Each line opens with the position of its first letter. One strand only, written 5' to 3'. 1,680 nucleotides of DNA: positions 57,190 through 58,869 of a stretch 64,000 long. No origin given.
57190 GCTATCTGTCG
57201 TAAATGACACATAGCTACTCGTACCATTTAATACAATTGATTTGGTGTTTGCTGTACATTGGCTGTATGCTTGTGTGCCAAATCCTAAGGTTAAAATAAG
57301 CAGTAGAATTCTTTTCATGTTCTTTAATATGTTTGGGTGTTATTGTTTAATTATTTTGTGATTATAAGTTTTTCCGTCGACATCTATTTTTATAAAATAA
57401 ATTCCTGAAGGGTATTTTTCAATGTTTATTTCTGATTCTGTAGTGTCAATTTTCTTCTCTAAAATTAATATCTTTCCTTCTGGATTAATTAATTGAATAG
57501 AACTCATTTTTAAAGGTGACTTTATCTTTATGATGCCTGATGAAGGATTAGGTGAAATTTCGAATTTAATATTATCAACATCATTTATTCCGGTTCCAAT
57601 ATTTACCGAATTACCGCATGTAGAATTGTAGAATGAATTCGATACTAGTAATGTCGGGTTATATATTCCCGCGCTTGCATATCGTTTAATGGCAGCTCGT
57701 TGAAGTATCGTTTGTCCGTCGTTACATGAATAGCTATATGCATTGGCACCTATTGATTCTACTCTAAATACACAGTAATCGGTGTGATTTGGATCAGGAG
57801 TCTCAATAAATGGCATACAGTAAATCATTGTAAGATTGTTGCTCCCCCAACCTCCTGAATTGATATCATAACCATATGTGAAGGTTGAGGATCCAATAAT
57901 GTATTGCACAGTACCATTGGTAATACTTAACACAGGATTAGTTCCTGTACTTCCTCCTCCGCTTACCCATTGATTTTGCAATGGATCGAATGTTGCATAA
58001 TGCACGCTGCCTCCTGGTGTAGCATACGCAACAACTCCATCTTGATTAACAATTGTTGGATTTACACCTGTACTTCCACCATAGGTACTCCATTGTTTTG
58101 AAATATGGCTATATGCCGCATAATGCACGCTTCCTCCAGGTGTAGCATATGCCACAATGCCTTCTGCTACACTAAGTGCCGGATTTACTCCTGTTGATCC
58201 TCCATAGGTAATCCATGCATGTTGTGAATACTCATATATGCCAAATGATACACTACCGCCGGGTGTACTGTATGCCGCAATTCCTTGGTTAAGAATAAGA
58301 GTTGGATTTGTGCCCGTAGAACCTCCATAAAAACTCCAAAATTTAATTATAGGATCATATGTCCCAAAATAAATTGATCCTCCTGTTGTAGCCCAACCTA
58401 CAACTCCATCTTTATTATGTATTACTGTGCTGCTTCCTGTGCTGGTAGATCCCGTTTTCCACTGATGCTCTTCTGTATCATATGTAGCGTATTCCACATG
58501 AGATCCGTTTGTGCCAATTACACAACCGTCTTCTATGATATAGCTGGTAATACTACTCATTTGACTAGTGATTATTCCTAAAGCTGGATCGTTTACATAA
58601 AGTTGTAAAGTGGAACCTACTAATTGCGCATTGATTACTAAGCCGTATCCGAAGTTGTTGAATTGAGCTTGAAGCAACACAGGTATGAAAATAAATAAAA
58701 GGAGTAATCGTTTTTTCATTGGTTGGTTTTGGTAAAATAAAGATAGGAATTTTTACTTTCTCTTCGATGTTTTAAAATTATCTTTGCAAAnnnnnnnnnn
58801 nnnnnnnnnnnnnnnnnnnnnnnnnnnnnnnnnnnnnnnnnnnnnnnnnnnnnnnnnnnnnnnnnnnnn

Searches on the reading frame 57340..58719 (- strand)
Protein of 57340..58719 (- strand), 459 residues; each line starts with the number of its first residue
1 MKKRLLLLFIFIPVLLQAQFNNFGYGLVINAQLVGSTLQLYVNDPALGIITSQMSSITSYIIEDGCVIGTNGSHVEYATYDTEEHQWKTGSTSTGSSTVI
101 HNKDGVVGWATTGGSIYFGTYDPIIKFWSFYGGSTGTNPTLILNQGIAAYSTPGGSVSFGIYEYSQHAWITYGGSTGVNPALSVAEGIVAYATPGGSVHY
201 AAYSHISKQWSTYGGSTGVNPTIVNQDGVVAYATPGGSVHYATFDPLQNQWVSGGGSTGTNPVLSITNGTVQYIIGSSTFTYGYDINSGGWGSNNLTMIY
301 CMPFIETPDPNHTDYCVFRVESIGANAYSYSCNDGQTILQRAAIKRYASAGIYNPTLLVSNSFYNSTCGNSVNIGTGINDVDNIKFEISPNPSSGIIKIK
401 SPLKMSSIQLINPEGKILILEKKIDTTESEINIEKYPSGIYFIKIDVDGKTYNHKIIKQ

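Call 4: search_protein_families(library=pfam, proteins=[window:57340-58719:-], max_evalue=0.1)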
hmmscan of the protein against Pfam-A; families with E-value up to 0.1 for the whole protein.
window:57340-58719:- (459 aa): 4 families
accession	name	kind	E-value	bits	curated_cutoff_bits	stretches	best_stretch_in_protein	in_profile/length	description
PF18962.6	Por_Secre_tail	-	4.1e-11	43.5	27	1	388-457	1-74/75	Secretion system C-terminal sorting domain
PF18911.6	PKD_4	-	0.00072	20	27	1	324-371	33-80/85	PKD domain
PF07364.17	DUF1485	-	0.045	13.5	22.8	0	182-209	58-85/290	Metallopeptidase family M81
PF05050.19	Methyltransf_21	-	0.063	13.8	22.7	0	354-450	30-124/173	Methyltransferase FkbM domain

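Call 5: search_protein_families(library=ncbifam, proteins=[window:57340-58719:-], max_evalue=0.1)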
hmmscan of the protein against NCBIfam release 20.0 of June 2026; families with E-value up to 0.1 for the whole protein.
window:57340-58719:- (459 aa): 3 families
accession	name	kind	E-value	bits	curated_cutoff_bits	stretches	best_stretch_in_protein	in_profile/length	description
TIGR04183.1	Por_Secre_tail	domain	1.5e-11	44.1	23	1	388-459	1-72/72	T9SS type A sorting domain-containing protein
NF038113.1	T9SSA_dep_M36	equivalog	7.9e-09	34.2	885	1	377-458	784-868/869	T9SS-dependent M36 family metallopeptidase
NF052644.1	T9SS_DNase_Rie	equivalog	0.042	13.2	260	1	406-459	200-251/251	T9SS-dependent surface endonuclease, AS87_RS02955 family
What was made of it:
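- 57340..58719 (-): Upstream 459-aa T9SS cargo gene with 41-aa repeats, 21 nt from UP. Probably co-transcribed with the pair; not part of the homogenised repeat. TIGR04183 44 bits (call 5).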
